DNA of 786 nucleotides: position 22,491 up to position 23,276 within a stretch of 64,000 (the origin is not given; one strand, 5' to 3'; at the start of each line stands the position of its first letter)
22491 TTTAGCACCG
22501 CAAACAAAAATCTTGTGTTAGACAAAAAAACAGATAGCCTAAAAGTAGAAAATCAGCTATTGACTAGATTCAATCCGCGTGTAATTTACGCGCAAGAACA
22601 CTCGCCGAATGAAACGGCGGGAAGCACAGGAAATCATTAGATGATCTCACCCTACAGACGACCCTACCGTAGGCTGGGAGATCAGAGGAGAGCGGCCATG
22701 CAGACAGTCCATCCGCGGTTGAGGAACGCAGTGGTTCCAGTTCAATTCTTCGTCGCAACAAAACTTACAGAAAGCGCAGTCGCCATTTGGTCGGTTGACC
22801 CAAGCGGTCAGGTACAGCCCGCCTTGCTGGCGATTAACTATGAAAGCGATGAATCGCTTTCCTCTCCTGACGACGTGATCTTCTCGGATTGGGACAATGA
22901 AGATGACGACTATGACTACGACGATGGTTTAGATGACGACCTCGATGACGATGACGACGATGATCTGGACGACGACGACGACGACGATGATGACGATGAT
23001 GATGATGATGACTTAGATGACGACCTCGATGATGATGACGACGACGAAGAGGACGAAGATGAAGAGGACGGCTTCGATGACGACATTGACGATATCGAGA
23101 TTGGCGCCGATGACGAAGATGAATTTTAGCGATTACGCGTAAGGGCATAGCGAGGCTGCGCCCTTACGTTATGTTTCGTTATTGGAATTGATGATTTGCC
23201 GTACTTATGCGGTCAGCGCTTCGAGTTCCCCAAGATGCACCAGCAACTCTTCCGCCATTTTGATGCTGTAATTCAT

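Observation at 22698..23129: Stand-alone poly-aspartate protein with a proper RBS and terminator, next to a UbiA-family prenyltransferase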

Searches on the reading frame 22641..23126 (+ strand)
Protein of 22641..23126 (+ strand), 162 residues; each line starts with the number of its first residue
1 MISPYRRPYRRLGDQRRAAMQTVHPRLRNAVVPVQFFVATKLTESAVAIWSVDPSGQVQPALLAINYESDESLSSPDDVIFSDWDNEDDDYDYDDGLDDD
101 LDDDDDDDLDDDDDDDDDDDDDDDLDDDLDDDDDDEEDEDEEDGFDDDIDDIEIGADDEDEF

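Call 4: search_protein_families(library=pfam, proteins=[window:22698-23126:+], max_evalue=0.01)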
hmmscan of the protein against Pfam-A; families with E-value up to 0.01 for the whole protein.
window:22698-23126:+ (143 aa): 0 families

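Call 43: list_cluster_members(proteins=[window:22698-23126:+, window:21599-22492:+, window:23208-24533:-, window:24520-26091:-, L009:6100-6477:+, L014:5093-5500:+, L015:5032-5412:+, L016:5019-5378:+])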
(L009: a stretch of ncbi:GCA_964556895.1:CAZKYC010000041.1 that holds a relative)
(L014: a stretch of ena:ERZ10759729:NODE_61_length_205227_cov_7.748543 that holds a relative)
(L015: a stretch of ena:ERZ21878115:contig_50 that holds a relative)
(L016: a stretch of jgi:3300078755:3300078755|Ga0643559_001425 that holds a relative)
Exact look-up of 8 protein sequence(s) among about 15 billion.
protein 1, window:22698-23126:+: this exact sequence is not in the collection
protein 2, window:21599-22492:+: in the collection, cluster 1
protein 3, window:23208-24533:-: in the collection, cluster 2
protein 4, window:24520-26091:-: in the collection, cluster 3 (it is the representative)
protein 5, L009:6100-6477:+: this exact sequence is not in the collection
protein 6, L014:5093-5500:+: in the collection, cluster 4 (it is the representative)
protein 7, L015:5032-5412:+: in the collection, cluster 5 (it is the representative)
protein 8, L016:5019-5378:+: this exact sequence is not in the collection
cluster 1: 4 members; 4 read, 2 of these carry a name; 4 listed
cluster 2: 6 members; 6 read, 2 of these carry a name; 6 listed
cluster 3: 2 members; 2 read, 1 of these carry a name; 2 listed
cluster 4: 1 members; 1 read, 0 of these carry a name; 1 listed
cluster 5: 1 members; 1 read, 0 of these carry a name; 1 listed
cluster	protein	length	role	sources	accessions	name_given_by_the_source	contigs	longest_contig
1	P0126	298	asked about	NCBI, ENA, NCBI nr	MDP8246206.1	MAG: decaprenyl-phosphate phosphoribosyltransferase [Candidatus Hinthialibacter ... | decaprenyl-phosphate phosphoribosyltransferase [Candidatus Hinthialibacter antarcticus]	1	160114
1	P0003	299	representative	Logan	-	-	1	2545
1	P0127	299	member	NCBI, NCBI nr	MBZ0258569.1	decaprenyl-phosphate phosphoribosyltransferase [bacterium]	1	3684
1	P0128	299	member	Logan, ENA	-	-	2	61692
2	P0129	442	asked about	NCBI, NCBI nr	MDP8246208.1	MAG: NAD(P)/FAD-dependent oxidoreductase [Candidatus Hinthialibacter antarcticus] | NAD(P)/FAD-dependent oxidoreductase [Candidatus Hinthialibacter antarcticus]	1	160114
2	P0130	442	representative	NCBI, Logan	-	-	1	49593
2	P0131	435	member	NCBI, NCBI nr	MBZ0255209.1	NAD(P)/FAD-dependent oxidoreductase [bacterium]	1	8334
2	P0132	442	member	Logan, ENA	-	-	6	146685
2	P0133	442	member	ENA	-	-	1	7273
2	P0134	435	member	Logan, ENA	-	-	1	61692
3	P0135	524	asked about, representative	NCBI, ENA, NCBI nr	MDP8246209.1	MAG: citramalate synthase [Candidatus Hinthialibacter antarcticus] | citramalate synthase [Candidatus Hinthialibacter antarcticus]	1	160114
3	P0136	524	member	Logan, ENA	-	-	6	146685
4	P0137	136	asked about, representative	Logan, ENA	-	-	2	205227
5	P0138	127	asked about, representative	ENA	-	-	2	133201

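Call 50: predict_structure(alignment_id=A8)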
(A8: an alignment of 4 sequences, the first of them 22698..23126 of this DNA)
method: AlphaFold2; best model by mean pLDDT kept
length: 143 residues; sequences in the alignment: 4
mean_pLDDT: 60.5   pTM: 0.24
mean pLDDT of the five models: 60.5, 55.1, 53.9, 52.6, 50.9
residues with pLDDT >= 90: 0; 70-90: 24; 50-70: 102; < 50: 17
segments of 3 or more residues with pLDDT < 50: 1-11
pLDDT, mean of each block of 10 residues (from residue 1): 42 66 70 82 63 51 52 58 60 60 65 64 59 58 49
secondary structure, 60 per line:
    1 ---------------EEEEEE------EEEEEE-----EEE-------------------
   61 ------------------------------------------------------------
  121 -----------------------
elements in order: E16-21 E28-33 E39-41

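Call 58: fold_search(model_id=the predicted structure, library=pdb)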
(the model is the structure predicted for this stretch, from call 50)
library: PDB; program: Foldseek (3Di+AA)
matches with E <= 10: 119; with E <= 0.001: 0
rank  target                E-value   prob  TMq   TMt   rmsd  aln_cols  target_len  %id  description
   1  5cw4_B                1.9e+00  0.15  0.14  0.09   9.9        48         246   19  Structure of CfBRCC36-CfKIAA0157 complex (Selenium Edge) (released 2015-09-16)
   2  5cw5_D                1.9e+00  0.12  0.13  0.09  10.4        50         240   20  Structure of CfBRCC36-CfKIAA0157 complex (QSQ mutant) (released 2015-09-16)
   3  8him_I                2.1e+00  0.16  0.14  0.20  11.5        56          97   16  A cryo-EM structure of B. oleracea RNA polymerase V elongation complex at 2.73 Angstrom (released 2023-03-22)
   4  5cw3_B                2.1e+00  0.14  0.14  0.09   9.9        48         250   19  Structure of CfBRCC36-CfKIAA0157 complex (Zn Edge) (released 2015-09-16)
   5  3vyq_A                2.5e+00  0.44  0.16  0.33   3.2        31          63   13  Crystal structure of the methyl CpG Binding Domain of MBD4 in complex with the 5mCG/TG sequence in space group P1 (released 2013-01-16)
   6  5cw5_B                2.8e+00  0.12  0.14  0.09   7.2        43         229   19  Structure of CfBRCC36-CfKIAA0157 complex (QSQ mutant) (released 2015-09-16)
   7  6c1t_D                3.2e+00  0.16  0.16  0.29   3.6        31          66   13  MBD2 in complex with a partially methylated DNA (released 2018-02-14)
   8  7ao8_C                3.4e+00  0.33  0.18  0.35   3.5        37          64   14  Structure of the MTA1/HDAC1/MBD2 NURD deacetylase complex (released 2020-11-11)
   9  5cw3_D                3.4e+00  0.09  0.14  0.08  10.4        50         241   20  Structure of CfBRCC36-CfKIAA0157 complex (Zn Edge) (released 2015-09-16)
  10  6cnp_B                3.6e+00  0.35  0.17  0.38   3.4        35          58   14  Crystal structure of MBD2 complex with methylated CpG island (released 2018-03-28)
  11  3a0o_A                3.6e+00  0.11  0.14  0.03   3.7        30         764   13  Crystal structure of alginate lyase from Agrobacterium tumefaciens C58 (released 2010-03-31)
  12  2ky8_MODEL_1_A        3.9e+00  0.16  0.17  0.31   3.7        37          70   16  Solution structure and dynamic analysis of chicken MBD2 methyl binding domain bound to a target methylated DNA (released 2011-05-18)
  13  7zv1_C                3.9e+00  0.10  0.14  0.18   2.9        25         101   32  Crystal Structure of Aichivirus A 2A protein L64M, L109M mutant (released 2023-05-31)
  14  7ew6_D                3.9e+00  0.08  0.10  0.10   9.3        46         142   17  Barley photosystem I-LHCI-Lhca5 supercomplex (released 2021-12-22)
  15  4kt0_D                4.1e+00  0.11  0.11  0.11   6.1        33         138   30  Crystal structure of a virus like photosystem I from the cyanobacterium Synechocystis PCC 6803 (released 2014-02-05)
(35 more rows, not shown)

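Call 67: list_cluster_members(proteins=[window:22641-23126:+, L107:4126-4512:+, L108:4117-4485:+, L109:4014-4400:+, L101:1852-2256:-, L011:4048-4572:+, L011:4150-4572:+, L009:5971-6477:+])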
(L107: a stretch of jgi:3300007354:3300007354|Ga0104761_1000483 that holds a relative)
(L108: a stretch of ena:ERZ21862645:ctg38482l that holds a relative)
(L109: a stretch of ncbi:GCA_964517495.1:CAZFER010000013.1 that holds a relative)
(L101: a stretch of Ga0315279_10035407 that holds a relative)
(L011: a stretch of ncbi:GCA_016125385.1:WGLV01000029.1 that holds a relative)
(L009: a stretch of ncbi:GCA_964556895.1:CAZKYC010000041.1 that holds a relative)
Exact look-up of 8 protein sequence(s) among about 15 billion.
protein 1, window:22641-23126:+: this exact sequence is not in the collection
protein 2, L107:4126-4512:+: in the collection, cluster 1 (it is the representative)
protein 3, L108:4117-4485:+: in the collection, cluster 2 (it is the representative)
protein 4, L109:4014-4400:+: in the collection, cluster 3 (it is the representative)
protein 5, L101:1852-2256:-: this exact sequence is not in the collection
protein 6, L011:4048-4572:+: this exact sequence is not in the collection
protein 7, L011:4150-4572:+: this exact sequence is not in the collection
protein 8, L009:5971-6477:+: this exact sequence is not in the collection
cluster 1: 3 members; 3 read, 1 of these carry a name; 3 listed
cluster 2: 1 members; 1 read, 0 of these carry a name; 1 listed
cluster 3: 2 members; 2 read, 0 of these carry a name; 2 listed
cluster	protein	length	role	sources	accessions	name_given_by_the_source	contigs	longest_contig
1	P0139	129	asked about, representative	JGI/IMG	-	-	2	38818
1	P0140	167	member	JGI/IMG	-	hypothetical protein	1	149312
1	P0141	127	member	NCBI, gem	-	-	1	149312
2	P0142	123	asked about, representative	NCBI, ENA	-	-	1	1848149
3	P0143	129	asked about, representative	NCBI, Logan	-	-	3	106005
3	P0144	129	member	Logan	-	-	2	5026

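Call 82: search_protein_families(library=ncbifam, alignment_id=A9, max_evalue=0.1)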
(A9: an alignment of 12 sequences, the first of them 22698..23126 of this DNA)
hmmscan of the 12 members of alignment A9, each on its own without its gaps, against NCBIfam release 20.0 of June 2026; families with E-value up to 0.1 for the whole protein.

A. member 1, window:22698-23126:+ (143 aa): 0 families

B. families by the number of members that match (of 12 scanned): 1 family
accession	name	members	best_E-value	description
NF047888.1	ColdAdpAtcA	1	0.073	cold adaptation protein AtcA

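Call 83: search_protein_families(library=phrogs, alignment_id=A9, max_evalue=0.1)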
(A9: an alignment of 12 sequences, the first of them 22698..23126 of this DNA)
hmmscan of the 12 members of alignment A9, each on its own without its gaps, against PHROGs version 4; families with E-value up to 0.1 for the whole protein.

A. member 1, window:22698-23126:+ (143 aa): 0 families

B. families by the number of members that match (of 12 scanned): 0 families

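Call 84: search_protein_families(library=pfam, alignment_id=A9, max_evalue=1)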
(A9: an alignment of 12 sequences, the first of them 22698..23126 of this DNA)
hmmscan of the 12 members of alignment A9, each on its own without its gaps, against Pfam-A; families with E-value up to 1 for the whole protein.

A. member 1, window:22698-23126:+ (143 aa): 0 families

B. families by the number of members that match (of 12 scanned): 1 family
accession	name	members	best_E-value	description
PF06524.17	NOA36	1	0.11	NOA36 protein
